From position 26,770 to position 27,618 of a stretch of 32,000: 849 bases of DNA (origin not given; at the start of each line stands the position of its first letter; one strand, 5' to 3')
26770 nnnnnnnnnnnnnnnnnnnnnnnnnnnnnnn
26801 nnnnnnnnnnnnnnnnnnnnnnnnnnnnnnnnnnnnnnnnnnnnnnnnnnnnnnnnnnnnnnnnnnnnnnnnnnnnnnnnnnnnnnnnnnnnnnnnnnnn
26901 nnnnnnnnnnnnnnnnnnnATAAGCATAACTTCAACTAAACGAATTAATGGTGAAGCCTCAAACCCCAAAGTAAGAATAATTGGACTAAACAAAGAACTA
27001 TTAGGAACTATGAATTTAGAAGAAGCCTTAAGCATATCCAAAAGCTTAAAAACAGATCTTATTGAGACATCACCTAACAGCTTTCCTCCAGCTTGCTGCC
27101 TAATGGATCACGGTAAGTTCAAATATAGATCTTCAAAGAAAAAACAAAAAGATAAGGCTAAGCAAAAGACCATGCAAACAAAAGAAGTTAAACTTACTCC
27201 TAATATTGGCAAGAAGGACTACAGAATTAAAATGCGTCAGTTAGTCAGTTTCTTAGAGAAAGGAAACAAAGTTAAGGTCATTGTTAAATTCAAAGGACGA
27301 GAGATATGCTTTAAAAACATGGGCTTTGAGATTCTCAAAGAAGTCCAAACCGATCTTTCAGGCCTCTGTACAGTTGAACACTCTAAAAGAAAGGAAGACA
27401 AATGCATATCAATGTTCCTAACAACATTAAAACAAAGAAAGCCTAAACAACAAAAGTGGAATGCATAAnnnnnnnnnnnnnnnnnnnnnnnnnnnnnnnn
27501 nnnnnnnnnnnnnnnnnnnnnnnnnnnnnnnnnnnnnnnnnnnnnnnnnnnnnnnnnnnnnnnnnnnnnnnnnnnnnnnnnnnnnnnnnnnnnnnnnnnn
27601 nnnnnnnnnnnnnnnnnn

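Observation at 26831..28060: Synthetase slots of the thrS-infC-rpmI-rplT-pheST operon are empty, while all four aaRS in the window sit in the AT-rich blocks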

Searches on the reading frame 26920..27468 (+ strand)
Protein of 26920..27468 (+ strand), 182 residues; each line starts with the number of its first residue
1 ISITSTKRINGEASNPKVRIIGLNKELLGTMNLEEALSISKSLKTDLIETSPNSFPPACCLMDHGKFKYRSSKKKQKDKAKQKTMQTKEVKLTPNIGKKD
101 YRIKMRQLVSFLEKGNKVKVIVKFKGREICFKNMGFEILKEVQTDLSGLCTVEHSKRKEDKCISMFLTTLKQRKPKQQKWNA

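Call 9: search_protein_families(library=ncbifam, proteins=[window:26920-27468:+], max_evalue=0.01)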
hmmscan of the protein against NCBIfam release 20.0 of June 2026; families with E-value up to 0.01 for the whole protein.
window:26920-27468:+ (182 aa): 1 family
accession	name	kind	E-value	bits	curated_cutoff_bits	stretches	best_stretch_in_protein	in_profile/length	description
TIGR00168.2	infC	equivalog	9.7e-49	165.4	60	1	6-169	4-167/170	translation initiation factor IF-3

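Call 35: find_homologous_proteins(query=window:26932-27465:+, max_evalue=0.00001)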
Query window:26932-27465:+ (178 aa): 146 proteins with E <= 0.00001 among 189 candidates; the best 120 are listed.
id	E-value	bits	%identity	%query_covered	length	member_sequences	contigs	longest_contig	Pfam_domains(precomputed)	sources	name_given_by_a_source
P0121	1.8e-107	374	99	98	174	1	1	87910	PF00707.28,PF05198.22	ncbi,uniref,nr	ncbi:translation initiation factor IF-3 [Candidatus Tremblaya phenacola]|uniref:translation initiati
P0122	4.8e-81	288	91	84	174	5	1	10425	PF00707.28,PF05198.22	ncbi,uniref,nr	ncbi:Translation initiation factor IF-3 [Candidatus Tremblaya phenacola]|uniref:Translation initiati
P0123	1.5e-76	273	86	83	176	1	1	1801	PF00707.28,PF05198.22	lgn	-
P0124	7.2e-46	174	51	90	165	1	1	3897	PF00707.28,PF05198.22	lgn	-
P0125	3.0e-36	142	42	93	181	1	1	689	PF00707.28,PF05198.22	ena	-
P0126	2.2e-35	140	41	91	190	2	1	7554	PF00707.28,PF05198.22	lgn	-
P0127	3.3e-35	139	44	90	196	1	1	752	PF00707.28,PF05198.22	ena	-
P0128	2.0e-34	136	44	90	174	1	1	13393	PF00707.28,PF05198.22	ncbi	-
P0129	3.6e-34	136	42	92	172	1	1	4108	PF00707.28,PF05198.22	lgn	-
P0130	1.0e-33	134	45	84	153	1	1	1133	PF00707.28,PF05198.22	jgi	-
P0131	1.6e-33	133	44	84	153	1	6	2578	PF00707.28,PF05198.22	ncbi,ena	-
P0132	1.9e-33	133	45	84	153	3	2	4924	PF00707.28,PF05198.22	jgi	-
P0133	3.4e-33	132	45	84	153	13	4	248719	PF00707.28,PF05198.22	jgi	jgi:translation initiation factor IF-3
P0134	4.0e-33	132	41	85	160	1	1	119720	PF00707.28,PF05198.22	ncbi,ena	-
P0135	4.4e-33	132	43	90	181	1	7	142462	PF00707.28,PF05198.22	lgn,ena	-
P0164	1.5e-27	114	38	82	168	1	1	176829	PF00707.28,PF05198.22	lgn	-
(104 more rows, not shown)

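Call 36: find_encoding_contigs(protein=P0124, flank=10000, max_places=4)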
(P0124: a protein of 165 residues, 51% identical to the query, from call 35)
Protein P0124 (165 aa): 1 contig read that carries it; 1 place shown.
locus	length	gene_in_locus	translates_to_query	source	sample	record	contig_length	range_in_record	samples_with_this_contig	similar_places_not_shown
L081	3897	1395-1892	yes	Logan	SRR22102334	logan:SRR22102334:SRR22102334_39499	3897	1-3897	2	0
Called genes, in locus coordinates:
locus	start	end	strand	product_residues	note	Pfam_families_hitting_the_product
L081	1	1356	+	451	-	?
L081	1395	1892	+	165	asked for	PF05198:IF3_N, PF00707:IF3_C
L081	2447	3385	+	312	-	PF01409:tRNA-synt_2d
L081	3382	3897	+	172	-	?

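Call 37: find_encoding_contigs(protein=P0121, flank=10000, max_places=3)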
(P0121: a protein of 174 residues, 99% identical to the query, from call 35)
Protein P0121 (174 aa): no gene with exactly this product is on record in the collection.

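Call 41: find_homologous_proteins(query=L081:124-1353:+, max_evalue=1e-20)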
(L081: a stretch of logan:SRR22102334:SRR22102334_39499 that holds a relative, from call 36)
Query L081:124-1353:+ (410 aa): 8000 proteins with E <= 1e-20 among 8000 candidates; the best 120 are listed.
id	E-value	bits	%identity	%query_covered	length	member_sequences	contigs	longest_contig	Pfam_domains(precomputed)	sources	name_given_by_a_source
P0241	1.3e-128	448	50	98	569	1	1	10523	PF03129.26,PF00587.31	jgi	jgi:threonyl-tRNA synthetase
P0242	2.1e-103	365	42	97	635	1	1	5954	PF03129.26,PF02824.28,PF00587.31,PF07973.20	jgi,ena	-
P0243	6.0e-101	356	41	97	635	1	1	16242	PF03129.26,PF02824.28,PF00587.31,PF07973.20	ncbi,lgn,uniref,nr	ncbi:threonine--tRNA ligase [Burkholderia anthina]|uniref:threonine--tRNA ligase n=1 Tax=Burkholderi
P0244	8.6e-100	353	40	97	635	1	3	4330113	PF03129.26,PF02824.28,PF00587.31,PF07973.20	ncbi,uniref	ncbi:threonine--tRNA ligase [Burkholderia sp. 22PA0099]|uniref:threonine--tRNA ligase n=1 Tax=unclas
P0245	1.4e-99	352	41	91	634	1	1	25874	PF03129.26,PF02824.28,PF00587.31,PF07973.20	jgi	-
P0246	1.8e-99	352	41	97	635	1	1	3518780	PF03129.26,PF02824.28,PF00587.31,PF07973.20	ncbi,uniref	ncbi:threonine--tRNA ligase [Robbsia sp. KACC 23696]|uniref:threonine--tRNA ligase n=1 Tax=Robbsia s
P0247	2.6e-99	351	39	97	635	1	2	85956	PF03129.26,PF02824.28,PF00587.31,PF07973.20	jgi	jgi:threonyl-tRNA synthetase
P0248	2.6e-99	351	43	91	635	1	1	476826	PF03129.26,PF02824.28,PF00587.31,PF07973.20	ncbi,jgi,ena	jgi:threonyl-tRNA synthetase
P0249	3.0e-99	351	42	95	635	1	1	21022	PF03129.26,PF02824.28,PF00587.31,PF07973.20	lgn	-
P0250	3.1e-99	351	42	95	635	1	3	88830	PF03129.26,PF02824.28,PF00587.31,PF07973.20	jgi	-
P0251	6.4e-99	350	41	95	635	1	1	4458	PF03129.26,PF02824.28,PF00587.31,PF07973.20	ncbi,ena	-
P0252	6.4e-99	350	41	95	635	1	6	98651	PF03129.26,PF02824.28,PF00587.31,PF07973.20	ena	-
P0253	8.2e-99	349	40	97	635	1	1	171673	PF03129.26,PF02824.28,PF00587.31,PF07973.20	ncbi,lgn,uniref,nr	ncbi:threonine--tRNA ligase [Paraburkholderia sp. SARCC-3016]|uniref:threonine--tRNA ligase n=1 Tax=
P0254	9.7e-99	349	41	95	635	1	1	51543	PF03129.26,PF02824.28,PF00587.31,PF07973.20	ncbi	-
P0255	9.7e-99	349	41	95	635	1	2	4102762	PF03129.26,PF02824.28,PF00587.31,PF07973.20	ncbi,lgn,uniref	ncbi:threonine--tRNA ligase [Cupriavidus necator]|uniref:threonine--tRNA ligase n=1 Tax=Cupriavidus 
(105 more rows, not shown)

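Call 42: find_encoding_contigs(protein=P0241, flank=10000, max_places=3)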
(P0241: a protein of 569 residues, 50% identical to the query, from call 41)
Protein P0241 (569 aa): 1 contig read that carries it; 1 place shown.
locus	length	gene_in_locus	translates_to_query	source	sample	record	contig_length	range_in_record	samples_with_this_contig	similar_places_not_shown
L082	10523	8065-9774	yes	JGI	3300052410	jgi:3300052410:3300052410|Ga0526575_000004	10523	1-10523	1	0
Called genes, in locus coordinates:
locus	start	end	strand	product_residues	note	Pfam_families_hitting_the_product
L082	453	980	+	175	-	-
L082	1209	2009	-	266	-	PF14805:THDPS_N_2, PF00132:Hexapep (faint), PF25087:GMPPB_C (faint), PF14602:Hexapep_2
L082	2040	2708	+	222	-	PF00318:Ribosomal_S2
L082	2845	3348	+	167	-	PF01765:RRF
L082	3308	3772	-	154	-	PF01668:SmpB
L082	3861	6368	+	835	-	PF00133:tRNA-synt_1, PF09334:tRNA-synt_1g (weak), PF00133:tRNA-synt_1, PF08264:Anticodon_1 (weak)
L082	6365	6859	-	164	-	PF00383:dCMP_cyt_deam_1, PF14437:MafB19-deam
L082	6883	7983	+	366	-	PF01264:Chorismate_synt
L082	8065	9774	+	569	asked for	PF00587:tRNA-synt_2b, PF03129:HGTP_anticodon (weak)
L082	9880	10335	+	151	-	PF05198:IF3_N, PF00707:IF3_C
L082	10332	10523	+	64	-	?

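Call 43: find_encoding_contigs(protein=P0123, flank=10000, max_places=3)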
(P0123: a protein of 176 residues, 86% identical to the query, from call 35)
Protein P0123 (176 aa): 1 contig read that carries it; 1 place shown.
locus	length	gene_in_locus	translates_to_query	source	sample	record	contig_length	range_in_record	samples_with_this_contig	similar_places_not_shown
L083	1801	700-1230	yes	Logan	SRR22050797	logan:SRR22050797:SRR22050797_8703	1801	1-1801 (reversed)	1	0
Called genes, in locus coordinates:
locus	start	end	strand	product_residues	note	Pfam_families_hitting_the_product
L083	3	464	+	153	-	?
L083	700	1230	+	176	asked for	PF05198:IF3_N, PF00707:IF3_C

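Call 64: find_encoding_contigs(protein=P0135, flank=8000, max_places=3)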
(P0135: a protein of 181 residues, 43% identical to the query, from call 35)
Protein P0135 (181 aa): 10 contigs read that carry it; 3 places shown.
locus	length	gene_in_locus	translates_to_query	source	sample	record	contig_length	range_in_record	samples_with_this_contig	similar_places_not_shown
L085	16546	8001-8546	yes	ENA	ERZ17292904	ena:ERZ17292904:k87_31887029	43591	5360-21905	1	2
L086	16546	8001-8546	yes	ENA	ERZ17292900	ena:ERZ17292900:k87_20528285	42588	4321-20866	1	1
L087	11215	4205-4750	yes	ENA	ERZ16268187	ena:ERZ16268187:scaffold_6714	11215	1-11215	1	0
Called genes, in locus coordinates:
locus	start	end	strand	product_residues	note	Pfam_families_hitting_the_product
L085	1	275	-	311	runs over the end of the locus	PF01408:GFO_IDH_MocA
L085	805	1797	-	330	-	PF03167:UDG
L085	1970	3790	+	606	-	PF09976:TPR_21 (faint), PF00515:TPR_1 (faint), PF07719:TPR_2 (faint), PF12895:ANAPC3 (faint), PF13174:TPR_6 (faint), PF13176:TPR_7 (faint), PF13181:TPR_8 (faint), PF13424:TPR_12 (faint), +9 more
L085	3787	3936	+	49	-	-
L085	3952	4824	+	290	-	PF00288:GHMP_kinases_N, PF08544:GHMP_kinases_C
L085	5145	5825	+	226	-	PF02798:GST_N, PF13417:GST_N_3, PF13409:GST_N_2, PF00043:GST_C (faint)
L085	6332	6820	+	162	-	-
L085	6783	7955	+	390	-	PF13439:Glyco_transf_4, PF13692:Glyco_trans_1_4 (weak)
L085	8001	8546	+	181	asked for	PF05198:IF3_N, PF00707:IF3_C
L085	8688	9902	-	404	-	PF12704:MacB_PCD, PF02687:FtsX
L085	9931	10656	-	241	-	PF00005:ABC_tran, PF02463:SMC_N (faint), PF13304:AAA_21 (weak)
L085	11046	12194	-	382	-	PF25917:BSH_RND, PF25973:BSH_CzcB, PF25876:HH_MFP_RND (weak), PF25954:Beta-barrel_RND_2, PF25990:Beta-barrel_YknX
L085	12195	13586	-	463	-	PF02321:OEP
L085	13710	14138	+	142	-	PF05099:TerB (faint)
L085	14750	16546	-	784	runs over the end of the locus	PF00999:Na_H_Exchanger, PF02080:TrkA_C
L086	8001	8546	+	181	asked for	PF05198:IF3_N, PF00707:IF3_C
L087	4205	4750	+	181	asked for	PF05198:IF3_N, PF00707:IF3_C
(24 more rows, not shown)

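Call 65: find_encoding_contigs(protein=P0164, flank=8000, max_places=2)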
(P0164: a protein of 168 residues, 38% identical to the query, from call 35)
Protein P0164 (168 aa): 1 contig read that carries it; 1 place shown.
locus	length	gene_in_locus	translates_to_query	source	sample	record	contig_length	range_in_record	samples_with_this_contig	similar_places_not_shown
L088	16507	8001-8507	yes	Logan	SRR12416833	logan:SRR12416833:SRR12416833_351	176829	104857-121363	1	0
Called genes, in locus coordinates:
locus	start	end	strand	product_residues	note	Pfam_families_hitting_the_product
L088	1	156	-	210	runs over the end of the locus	PF01027:Bax1-I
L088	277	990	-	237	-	PF06908:YpsA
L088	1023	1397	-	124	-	-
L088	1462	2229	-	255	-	PF01551:Peptidase_M23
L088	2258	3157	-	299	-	PF01693:Cauli_VI, PF00075:RNase_H (weak)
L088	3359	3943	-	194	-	-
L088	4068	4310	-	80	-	-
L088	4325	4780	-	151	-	-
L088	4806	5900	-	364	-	PF21088:MS_channel_1st, PF00924:MS_channel_2nd, PF21082:MS_channel_3rd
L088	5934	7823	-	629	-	PF06480:FtsH_ext (weak), PF00004:AAA, PF17862:AAA_lid_3, PF01434:Peptidase_M41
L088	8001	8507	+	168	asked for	PF05198:IF3_N, PF00707:IF3_C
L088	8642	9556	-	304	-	PF02899:Phage_int_SAM_1, PF00589:Phage_integrase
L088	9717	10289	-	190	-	PF02163:Peptidase_M50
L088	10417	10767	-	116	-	-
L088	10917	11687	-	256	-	-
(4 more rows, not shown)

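Call 66: search_protein_families(library=ncbifam, proteins=[L082:3861-6368:+, L082:8065-9774:+, L082:6883-7983:+, L081:124-1356:+, L081:2447-3385:+, L081:3382-3897:+], max_evalue=1e-10)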
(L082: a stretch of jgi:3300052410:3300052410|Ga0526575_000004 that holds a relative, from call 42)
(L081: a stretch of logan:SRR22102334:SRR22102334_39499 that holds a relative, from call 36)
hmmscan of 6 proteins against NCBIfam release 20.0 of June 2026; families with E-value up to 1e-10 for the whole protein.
L082:3861-6368:+ (835 aa): 12 families
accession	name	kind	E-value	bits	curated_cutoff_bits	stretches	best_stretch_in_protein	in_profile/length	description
NF004349.1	PRK05729.1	equivalog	9.8e-130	434.3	704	2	299-714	336-725/860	valine--tRNA ligase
TIGR00422.1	valS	equivalog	1.2e-122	410.6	612.1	2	23-260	35-271/863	valine--tRNA ligase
NF011492.0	PRK14900.1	equivalog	7.1e-102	342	1783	2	18-250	39-270/1044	valine--tRNA ligase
NF009687.0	PRK13208.1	equivalog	2e-59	201.6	738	2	28-257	45-267/801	valine--tRNA ligase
TIGR00392.1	ileS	equivalog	8.2e-51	173.1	621.4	2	398-668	533-788/861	isoleucine--tRNA ligase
NF000540.1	alt_ValS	exception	2.6e-32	111.7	900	1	398-662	496-736/827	valine--tRNA ligase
NF000258.1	MupB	exception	1.2e-16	59.8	1900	1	399-551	511-659/1033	mupirocin-resistant isoleucine--tRNA ligase MupB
TIGR00396.1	leuS_bact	equivalog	7.7e-13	47.5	548.4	0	13-215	23-205/843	leucine--tRNA ligase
NF040702.1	ileS_w_GNAT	exception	1.9e-11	42.4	1999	0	397-491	704-795/1100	isoleucine--tRNA ligase, N-acetyltransferase domain-containing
NF001100.0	PRK00133.1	equivalog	3.4e-11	42.4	587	0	369-492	221-346/676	methionine--tRNA ligase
NF000257.1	MupA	exception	4.7e-11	41.2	1900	0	398-526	506-634/1024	mupirocin-resistant isoleucine--tRNA ligase MupA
NF008957.0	PRK12300.1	subfamily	6.4e-11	41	677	0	27-222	38-241/946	leucine--tRNA ligase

L082:8065-9774:+ (569 aa): 2 families
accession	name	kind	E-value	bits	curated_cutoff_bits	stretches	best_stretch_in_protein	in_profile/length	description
TIGR00418.1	thrS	equivalog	8.9e-94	315.4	383.65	1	196-557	189-558/565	threonine--tRNA ligase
NF003068.0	PRK03991.1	equivalog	7.8e-30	103.8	484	1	213-561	232-589/613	threonine--tRNA ligase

L082:6883-7983:+ (366 aa): 3 families
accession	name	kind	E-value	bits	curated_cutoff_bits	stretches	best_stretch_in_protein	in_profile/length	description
NF003793.1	PRK05382.1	equivalog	1.9e-106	355.7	321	1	11-343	2-344/344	chorismate synthase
TIGR00033.1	aroC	equivalog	1.1e-104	350.1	212.2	1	10-346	2-349/351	chorismate synthase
NF009113.0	PRK12463.1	equivalog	2.2e-25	89.5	799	1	14-320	6-343/390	chorismate synthase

L081:124-1356:+ (410 aa): 3 families
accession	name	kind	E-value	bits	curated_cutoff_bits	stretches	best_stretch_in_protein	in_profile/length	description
TIGR00418.1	thrS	equivalog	1.9e-96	324.2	383.65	1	18-399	169-563/565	threonine--tRNA ligase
NF003068.0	PRK03991.1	equivalog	1.1e-33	116.6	484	1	55-403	233-594/613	threonine--tRNA ligase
NF008979.1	PRK12325.1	exception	1.9e-13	50.1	550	0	44-196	42-196/437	proline--tRNA ligase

L081:2447-3385:+ (312 aa): 4 families
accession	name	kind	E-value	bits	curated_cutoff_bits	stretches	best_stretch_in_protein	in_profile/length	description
TIGR00468.1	pheS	equivalog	2.1e-69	234.3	237.45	1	82-302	68-311/324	phenylalanine--tRNA ligase subunit alpha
NF003210.0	PRK04172.1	equivalog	1.7e-45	155.8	350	1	147-302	330-480/496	phenylalanine--tRNA ligase subunit alpha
NF051887.1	PheS_related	equivalog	1.5e-27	96.6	300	1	104-305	33-231/349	PheS-related mystery ligase SrmL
TIGR00469.1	pheS_mito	equivalog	8.3e-26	90.6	258.35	2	225-302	257-332/451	phenylalanine--tRNA ligase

L081:3382-3897:+ (172 aa): 0 families
